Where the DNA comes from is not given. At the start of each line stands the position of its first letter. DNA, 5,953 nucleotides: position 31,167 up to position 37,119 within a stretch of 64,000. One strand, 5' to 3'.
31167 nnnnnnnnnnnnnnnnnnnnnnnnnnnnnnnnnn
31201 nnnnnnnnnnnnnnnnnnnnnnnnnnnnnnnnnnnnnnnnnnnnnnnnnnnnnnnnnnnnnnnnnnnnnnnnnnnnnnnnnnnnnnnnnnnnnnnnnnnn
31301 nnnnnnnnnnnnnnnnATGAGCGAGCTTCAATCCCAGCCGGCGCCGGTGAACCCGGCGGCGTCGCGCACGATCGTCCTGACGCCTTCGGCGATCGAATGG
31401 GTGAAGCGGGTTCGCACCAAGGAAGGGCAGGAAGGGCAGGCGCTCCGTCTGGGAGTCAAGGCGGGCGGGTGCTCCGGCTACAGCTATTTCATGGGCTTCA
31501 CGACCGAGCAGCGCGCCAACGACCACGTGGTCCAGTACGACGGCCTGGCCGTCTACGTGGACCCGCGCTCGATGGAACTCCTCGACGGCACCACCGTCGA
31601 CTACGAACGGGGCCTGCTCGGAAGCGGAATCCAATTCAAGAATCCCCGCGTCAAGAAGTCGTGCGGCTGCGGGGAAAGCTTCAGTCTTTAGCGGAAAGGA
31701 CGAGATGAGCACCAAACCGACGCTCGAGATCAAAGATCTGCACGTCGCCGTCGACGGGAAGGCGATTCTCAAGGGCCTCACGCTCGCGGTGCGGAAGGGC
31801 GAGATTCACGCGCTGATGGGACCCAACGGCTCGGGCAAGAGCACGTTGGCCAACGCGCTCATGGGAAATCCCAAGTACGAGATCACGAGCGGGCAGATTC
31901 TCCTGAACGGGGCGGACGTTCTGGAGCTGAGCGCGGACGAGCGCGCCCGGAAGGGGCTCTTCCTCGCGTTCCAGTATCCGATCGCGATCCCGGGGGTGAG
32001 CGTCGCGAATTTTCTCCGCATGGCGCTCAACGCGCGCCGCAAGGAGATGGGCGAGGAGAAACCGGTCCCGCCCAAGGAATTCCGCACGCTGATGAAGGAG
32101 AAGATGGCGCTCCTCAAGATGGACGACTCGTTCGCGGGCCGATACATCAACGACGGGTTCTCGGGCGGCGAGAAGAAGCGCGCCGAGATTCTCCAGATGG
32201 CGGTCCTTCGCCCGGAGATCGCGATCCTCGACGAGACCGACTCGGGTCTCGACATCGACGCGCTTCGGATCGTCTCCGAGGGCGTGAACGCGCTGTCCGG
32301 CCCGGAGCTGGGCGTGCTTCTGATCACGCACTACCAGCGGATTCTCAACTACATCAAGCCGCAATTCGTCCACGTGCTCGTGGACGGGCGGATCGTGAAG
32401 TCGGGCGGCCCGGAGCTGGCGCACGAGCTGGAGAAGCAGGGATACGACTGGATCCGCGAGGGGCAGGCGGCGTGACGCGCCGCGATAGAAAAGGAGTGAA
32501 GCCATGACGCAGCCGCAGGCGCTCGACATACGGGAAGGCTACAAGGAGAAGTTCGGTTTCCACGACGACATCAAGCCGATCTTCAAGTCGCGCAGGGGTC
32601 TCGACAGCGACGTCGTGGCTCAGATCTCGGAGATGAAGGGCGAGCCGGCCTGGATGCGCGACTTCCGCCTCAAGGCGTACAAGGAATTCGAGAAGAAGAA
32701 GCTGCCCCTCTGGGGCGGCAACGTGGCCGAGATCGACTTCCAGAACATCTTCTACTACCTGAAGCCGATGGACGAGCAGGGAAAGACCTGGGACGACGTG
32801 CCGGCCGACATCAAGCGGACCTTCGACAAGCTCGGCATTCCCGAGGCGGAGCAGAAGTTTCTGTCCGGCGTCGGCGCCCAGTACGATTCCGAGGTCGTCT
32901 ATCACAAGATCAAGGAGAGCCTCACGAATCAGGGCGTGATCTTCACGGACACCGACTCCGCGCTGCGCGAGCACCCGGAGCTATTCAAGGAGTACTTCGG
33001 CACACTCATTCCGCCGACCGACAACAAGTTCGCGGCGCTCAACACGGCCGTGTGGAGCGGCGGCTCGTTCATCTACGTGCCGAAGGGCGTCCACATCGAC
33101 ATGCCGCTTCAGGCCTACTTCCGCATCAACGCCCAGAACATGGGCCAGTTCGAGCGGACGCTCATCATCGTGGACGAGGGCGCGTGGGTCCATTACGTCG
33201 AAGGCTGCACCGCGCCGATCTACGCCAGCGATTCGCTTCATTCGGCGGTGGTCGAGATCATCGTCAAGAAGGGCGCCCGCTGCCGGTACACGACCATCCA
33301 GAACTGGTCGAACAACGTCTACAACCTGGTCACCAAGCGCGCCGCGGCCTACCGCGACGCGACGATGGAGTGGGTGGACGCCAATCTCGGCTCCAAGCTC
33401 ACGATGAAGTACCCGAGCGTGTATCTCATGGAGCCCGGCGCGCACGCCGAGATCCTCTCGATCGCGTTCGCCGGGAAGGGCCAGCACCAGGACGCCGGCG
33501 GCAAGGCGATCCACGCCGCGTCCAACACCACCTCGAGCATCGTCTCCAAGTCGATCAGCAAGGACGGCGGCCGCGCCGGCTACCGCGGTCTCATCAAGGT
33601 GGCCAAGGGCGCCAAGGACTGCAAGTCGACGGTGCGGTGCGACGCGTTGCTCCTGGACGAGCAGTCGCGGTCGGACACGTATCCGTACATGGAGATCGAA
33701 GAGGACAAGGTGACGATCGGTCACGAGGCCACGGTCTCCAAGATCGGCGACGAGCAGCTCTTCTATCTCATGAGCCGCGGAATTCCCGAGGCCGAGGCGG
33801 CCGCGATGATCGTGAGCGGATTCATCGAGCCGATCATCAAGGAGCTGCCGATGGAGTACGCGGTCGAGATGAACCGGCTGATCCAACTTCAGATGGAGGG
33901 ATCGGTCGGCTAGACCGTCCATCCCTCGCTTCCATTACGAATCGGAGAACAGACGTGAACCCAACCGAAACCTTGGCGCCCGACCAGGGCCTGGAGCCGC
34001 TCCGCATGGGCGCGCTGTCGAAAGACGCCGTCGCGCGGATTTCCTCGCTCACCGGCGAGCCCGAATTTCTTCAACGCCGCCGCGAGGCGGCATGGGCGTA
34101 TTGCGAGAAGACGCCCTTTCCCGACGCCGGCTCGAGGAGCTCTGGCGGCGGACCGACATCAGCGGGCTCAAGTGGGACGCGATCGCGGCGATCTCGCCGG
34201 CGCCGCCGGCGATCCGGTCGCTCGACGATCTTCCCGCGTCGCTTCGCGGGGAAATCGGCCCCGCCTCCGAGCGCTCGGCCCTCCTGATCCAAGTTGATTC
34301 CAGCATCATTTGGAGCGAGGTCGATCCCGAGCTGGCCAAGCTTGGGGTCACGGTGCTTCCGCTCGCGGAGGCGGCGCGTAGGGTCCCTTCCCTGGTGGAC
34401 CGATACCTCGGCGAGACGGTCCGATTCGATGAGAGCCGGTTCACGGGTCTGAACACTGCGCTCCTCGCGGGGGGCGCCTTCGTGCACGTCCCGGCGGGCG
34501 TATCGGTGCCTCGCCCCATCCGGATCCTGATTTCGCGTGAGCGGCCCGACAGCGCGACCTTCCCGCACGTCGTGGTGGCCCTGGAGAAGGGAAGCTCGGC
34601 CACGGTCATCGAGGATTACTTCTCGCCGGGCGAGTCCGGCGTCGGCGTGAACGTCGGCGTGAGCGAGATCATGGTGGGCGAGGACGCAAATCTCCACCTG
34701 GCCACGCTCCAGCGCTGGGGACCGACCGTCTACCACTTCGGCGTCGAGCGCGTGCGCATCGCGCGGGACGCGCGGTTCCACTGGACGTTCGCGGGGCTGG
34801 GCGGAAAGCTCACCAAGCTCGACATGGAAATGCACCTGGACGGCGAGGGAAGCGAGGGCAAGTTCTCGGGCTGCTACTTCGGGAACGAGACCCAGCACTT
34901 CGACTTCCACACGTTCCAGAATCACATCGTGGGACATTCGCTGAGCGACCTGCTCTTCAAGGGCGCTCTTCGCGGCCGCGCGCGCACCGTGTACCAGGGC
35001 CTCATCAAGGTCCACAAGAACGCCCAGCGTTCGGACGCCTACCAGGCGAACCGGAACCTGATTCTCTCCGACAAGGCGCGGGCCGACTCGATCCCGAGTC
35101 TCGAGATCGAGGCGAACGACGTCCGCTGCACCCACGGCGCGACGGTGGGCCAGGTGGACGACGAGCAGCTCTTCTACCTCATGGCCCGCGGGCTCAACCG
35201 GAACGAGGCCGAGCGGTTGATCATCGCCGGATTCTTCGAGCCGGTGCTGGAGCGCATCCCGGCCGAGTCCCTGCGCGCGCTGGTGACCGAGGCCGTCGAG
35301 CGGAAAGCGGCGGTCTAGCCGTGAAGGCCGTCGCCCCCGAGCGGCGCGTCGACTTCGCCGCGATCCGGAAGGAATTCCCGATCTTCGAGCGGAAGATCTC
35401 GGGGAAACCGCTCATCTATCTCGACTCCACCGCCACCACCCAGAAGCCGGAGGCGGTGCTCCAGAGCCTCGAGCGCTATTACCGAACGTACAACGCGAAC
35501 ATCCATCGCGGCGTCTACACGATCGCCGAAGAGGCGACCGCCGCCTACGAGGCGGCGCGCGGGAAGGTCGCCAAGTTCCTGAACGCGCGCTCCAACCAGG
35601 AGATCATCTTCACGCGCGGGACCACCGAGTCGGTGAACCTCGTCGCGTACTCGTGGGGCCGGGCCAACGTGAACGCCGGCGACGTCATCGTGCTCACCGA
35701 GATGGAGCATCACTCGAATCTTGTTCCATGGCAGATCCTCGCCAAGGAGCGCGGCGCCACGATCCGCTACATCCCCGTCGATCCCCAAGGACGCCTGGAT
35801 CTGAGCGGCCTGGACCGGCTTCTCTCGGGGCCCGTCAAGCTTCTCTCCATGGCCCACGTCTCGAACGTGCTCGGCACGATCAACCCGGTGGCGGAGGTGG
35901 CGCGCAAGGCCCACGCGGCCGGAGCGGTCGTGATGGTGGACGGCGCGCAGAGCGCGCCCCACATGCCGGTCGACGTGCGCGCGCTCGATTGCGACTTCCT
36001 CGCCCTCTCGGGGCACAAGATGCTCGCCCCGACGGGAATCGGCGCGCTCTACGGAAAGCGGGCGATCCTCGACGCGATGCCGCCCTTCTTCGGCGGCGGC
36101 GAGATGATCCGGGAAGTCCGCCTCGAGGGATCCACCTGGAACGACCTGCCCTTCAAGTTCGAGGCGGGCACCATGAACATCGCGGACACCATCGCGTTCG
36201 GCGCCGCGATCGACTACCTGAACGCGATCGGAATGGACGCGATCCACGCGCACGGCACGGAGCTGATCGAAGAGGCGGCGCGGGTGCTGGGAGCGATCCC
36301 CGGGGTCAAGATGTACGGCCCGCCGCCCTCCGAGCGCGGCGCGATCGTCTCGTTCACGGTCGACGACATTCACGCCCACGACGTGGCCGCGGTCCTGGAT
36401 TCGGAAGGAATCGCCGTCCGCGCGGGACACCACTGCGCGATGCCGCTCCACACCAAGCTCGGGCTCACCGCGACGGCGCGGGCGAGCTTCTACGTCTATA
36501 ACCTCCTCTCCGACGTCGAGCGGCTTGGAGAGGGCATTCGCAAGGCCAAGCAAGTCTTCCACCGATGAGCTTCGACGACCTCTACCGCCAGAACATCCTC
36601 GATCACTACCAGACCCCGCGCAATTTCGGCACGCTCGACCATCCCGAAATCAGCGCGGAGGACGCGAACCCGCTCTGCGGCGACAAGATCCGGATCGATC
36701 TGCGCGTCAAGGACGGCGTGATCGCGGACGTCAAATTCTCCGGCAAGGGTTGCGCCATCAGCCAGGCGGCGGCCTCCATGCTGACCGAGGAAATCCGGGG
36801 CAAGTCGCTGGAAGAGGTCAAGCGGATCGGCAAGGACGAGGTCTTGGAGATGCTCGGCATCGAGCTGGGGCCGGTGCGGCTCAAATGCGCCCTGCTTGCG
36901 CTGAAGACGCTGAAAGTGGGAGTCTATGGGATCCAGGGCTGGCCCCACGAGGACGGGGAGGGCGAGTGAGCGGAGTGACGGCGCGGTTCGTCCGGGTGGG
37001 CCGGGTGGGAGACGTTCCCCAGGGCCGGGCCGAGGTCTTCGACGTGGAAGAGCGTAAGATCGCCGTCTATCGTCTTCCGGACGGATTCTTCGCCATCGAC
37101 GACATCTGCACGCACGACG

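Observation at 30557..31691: MerR-family regulator with a Cys4/His C-terminal cluster as the first, translationally coupled gene of the suf operon, divergent from a cupredoxin gene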

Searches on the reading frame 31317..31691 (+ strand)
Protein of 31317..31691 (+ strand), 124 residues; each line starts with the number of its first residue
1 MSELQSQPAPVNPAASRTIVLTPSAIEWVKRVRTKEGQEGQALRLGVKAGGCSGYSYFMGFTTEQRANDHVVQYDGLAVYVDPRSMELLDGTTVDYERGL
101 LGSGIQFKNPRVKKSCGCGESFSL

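Call 3: search_protein_families(library=pfam, proteins=[window:31317-31691:+], max_evalue=0.01)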
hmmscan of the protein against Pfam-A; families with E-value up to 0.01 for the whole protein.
window:31317-31691:+ (124 aa): 1 family
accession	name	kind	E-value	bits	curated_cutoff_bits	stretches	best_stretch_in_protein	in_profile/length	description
PF01521.26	Fe-S_biosyn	-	6.9e-18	65.3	26.3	1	19-120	3-110/110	Iron-sulphur cluster biosynthesis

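Call 4: search_protein_families(library=ncbifam, proteins=[window:31317-31691:+], max_evalue=0.1)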
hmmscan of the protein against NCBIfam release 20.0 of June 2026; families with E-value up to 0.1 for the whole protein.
window:31317-31691:+ (124 aa): 10 families
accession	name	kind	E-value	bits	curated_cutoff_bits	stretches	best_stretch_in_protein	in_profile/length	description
TIGR00049.1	TIGR00049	subfamily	4.9e-34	116.7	58.8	1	19-123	1-105/106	iron-sulfur cluster assembly accessory protein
TIGR01997.1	sufA_proteo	equivalog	2.1e-29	101.8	136.2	1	19-124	3-107/107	Fe-S cluster assembly scaffold SufA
TIGR02011.1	IscA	equivalog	7.1e-28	96.9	150.6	1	19-123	1-104/105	iron-sulfur cluster assembly protein IscA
NF010147.0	PRK13623.1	equivalog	6.2e-25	87.6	117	1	16-123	7-114/115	iron-sulfur cluster insertion protein ErpA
NF007050.0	PRK09504.1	equivalog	1.3e-24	86.6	161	1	15-123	14-121/122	Fe-S cluster assembly scaffold SufA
NF007049.0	PRK09502.1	equivalog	1.5e-24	86.2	181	1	19-123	3-106/107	iron-sulfur cluster assembly protein IscA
TIGR03341.1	YhgI_GntY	equivalog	2.8e-07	30.5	269.35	1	20-113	2-96/190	Fe-S biogenesis protein NfuA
NF038090.1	IscA_HesB_Se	subfamily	6e-07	29.7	85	1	36-119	18-100/101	IscA/HesB family protein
NF008392.0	PRK11190.1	equivalog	4.4e-05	23.5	268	1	54-113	40-97/192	Fe-S biogenesis protein NfuA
TIGR01911.1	HesB_rel_seleno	subfamily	0.0053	17.4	66.35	1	19-105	4-89/92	HesB-like protein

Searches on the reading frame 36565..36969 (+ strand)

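Call 3: search_protein_families(library=pfam, proteins=[window:36565-36969:+], max_evalue=0.01)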
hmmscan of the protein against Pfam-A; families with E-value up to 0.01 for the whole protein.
window:36565-36969:+ (134 aa): 1 family
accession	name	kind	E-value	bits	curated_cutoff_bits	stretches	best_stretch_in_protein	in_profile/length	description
PF01592.21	NifU_N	-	1.2e-31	109.9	22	1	7-121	2-118/127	NifU-like N terminal domain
